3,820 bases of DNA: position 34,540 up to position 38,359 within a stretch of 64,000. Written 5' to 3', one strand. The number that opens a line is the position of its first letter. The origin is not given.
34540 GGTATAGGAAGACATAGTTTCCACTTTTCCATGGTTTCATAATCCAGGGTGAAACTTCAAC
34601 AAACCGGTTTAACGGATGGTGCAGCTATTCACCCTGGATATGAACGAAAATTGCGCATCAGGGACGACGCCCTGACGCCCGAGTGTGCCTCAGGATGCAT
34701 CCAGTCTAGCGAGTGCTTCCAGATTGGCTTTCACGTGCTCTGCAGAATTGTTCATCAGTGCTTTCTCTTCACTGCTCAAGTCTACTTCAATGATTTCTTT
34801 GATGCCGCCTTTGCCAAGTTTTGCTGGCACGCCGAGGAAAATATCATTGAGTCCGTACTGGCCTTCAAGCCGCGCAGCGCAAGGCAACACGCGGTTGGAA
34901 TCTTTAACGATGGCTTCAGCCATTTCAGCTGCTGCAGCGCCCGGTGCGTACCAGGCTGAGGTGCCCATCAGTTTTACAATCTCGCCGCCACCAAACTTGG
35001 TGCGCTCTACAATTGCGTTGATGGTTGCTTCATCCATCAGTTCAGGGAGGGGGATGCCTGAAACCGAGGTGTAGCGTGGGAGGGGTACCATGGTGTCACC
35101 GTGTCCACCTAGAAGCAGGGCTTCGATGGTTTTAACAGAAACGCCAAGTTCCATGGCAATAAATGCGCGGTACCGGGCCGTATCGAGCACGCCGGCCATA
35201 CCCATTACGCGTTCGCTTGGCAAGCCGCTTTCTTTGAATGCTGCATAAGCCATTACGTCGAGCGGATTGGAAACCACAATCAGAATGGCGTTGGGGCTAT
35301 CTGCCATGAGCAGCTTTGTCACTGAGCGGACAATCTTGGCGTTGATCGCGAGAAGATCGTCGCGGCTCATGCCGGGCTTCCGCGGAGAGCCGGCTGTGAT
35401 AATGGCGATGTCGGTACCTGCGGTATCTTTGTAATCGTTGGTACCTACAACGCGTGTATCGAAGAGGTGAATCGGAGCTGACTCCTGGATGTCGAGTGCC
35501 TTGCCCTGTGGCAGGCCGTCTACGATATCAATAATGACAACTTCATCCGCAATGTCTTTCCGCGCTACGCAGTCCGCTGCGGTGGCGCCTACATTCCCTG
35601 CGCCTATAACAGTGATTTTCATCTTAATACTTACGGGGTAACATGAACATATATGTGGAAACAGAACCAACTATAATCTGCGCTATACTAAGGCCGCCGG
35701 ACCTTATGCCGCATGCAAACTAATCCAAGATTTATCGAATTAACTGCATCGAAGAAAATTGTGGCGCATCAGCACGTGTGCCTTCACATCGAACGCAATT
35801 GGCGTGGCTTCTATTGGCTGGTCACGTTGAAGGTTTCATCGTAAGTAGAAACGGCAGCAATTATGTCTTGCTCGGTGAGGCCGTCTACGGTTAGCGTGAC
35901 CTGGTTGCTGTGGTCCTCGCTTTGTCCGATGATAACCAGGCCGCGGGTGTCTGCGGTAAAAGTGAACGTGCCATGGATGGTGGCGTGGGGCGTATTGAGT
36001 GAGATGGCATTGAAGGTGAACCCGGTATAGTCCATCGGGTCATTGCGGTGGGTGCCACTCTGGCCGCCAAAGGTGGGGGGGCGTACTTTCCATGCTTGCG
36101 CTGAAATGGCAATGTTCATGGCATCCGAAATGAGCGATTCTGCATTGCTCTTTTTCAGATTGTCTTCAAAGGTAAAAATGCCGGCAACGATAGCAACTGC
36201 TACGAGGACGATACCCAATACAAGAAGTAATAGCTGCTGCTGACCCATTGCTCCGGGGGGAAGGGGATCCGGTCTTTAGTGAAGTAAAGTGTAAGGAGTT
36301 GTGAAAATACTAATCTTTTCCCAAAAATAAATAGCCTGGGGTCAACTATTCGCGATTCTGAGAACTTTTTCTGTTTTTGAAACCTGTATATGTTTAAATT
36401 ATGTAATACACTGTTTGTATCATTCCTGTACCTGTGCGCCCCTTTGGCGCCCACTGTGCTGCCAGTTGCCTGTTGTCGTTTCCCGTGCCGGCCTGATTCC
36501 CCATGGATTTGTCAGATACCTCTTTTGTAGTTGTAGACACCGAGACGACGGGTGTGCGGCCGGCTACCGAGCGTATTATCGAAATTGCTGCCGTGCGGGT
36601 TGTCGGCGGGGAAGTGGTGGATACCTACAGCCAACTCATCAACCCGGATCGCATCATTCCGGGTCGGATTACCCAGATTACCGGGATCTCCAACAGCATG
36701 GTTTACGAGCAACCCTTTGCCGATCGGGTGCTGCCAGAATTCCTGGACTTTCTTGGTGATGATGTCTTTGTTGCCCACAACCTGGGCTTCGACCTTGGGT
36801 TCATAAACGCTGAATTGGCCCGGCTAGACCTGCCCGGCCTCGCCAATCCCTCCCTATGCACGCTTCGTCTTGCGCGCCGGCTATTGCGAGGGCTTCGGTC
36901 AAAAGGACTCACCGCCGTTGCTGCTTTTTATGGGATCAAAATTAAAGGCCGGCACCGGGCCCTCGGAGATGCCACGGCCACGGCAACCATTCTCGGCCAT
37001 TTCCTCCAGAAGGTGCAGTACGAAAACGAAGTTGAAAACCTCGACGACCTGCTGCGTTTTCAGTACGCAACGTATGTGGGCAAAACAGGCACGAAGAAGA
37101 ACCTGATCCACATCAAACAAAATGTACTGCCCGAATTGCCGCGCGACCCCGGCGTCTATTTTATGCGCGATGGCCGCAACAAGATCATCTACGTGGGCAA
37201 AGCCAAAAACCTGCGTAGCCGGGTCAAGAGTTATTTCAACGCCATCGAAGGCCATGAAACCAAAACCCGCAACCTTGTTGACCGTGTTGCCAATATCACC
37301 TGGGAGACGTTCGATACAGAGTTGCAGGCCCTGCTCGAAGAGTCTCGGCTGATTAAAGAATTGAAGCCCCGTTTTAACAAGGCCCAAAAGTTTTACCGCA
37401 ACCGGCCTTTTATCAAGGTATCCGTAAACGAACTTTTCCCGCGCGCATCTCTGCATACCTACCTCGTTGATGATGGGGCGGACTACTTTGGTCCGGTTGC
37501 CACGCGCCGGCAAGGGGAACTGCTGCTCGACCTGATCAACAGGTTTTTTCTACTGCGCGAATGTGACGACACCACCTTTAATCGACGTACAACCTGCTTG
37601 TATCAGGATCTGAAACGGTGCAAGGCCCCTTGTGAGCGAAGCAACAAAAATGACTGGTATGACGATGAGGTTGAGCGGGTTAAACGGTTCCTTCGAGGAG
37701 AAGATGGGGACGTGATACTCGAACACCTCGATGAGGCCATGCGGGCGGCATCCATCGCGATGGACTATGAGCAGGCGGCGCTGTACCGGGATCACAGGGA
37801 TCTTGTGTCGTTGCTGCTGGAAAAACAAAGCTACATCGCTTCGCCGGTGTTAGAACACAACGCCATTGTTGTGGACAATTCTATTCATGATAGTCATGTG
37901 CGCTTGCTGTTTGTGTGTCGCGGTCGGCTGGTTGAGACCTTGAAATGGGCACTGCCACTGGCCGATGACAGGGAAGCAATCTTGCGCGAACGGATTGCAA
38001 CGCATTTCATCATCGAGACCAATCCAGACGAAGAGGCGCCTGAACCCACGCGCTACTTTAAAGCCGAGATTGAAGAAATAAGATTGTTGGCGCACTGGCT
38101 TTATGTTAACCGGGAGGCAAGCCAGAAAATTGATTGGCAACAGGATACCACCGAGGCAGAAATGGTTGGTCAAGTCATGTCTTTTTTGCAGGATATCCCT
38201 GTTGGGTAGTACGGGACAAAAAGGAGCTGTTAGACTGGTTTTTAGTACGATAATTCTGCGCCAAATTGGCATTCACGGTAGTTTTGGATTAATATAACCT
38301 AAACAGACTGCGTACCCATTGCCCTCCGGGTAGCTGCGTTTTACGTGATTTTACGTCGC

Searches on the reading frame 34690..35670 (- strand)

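Call 67: search_protein_families(library=pfam, proteins=[window:34690-35670:-], max_evalue=0.00001)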
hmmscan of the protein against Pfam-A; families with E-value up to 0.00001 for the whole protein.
window:34690-35670:- (326 aa): 3 families
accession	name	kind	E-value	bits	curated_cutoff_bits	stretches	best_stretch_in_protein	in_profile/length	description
PF00056.29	Ldh_1_N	-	2.4e-41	141.5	27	1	17-157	1-141/141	lactate/malate dehydrogenase, NAD binding domain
PF02866.23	Ldh_1_C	-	9e-32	110.9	22.6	1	162-319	3-169/174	lactate/malate dehydrogenase, alpha/beta C-terminal domain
PF03721.20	UDPG_MGDP_dh_N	-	4.8e-06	26.7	27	0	17-123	1-113/187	UDP-glucose/GDP-mannose dehydrogenase family, NAD binding domain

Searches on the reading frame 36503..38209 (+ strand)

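Call 67: search_protein_families(library=pfam, proteins=[window:36503-38209:+], max_evalue=0.00001)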
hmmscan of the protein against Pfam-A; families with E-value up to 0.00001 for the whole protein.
window:36503-38209:+ (568 aa): 2 families
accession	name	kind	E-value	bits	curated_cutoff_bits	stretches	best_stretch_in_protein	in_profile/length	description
PF00929.31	RNase_T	-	2.1e-36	126.4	24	1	9-164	1-164/164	Exonuclease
PF01541.30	GIY-YIG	-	2.3e-10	41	22.6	1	217-290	3-76/78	GIY-YIG catalytic domain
